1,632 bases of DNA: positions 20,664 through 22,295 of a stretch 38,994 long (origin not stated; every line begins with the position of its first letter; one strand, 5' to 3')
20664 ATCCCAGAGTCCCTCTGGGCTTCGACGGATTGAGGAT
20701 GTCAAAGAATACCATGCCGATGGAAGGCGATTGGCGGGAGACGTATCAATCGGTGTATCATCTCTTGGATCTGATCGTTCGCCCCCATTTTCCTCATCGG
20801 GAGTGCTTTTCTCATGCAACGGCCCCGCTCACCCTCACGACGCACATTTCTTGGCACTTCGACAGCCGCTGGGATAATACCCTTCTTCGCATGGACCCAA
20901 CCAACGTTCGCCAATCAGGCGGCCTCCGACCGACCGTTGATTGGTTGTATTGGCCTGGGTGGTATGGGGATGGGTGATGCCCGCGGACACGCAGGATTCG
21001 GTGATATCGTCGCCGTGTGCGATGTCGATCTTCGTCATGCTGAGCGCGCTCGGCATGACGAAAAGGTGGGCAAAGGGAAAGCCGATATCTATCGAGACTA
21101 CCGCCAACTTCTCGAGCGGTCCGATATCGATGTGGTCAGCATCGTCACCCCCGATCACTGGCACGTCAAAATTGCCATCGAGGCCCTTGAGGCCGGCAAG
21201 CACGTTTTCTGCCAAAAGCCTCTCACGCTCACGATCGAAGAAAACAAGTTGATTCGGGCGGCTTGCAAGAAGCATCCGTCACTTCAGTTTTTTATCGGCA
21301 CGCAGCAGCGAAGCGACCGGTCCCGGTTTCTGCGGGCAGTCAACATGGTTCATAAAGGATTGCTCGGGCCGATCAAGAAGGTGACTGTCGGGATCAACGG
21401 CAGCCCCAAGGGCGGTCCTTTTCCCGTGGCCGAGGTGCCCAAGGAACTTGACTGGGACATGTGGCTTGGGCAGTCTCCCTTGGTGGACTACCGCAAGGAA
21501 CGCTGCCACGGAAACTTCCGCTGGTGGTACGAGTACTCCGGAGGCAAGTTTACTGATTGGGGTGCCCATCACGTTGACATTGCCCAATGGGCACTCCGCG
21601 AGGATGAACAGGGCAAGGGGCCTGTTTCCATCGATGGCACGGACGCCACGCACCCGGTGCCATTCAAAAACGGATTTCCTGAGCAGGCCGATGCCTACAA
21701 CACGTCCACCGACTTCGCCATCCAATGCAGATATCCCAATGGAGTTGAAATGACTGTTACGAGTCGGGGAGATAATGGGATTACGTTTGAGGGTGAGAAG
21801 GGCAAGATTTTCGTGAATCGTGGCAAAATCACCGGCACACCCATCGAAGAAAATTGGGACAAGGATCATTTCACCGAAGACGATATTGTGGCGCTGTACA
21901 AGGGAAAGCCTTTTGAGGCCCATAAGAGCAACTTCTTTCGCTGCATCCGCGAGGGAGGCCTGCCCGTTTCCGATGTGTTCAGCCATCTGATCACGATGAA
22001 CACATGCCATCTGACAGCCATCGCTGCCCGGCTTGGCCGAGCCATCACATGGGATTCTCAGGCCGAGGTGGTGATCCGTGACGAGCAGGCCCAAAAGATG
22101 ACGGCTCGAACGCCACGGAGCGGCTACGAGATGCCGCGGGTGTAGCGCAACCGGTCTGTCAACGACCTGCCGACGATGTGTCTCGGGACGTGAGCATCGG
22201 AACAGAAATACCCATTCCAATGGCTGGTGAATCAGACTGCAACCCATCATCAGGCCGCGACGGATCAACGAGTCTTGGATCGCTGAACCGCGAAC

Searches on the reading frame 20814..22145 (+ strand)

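Call 6: search_protein_families(library=pfam, proteins=[window:20814-22145:+], max_evalue=0.001)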
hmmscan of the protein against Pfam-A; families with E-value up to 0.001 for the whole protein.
window:20814-22145:+ (443 aa): 3 families
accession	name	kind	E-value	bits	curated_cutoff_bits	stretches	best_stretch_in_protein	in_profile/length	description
PF19051.5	GFO_IDH_MocA_C2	-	1.6e-21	77.4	23.3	1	204-439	44-253/254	Oxidoreductase family, C-terminal alpha/beta domain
PF01408.29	GFO_IDH_MocA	-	1.5e-18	68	24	1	43-155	3-113/120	Oxidoreductase family, NAD-binding Rossmann fold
PF22725.1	GFO_IDH_MocA_C3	-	5e-06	27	27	1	233-331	33-122/124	GFO/IDH/MocA C-terminal domain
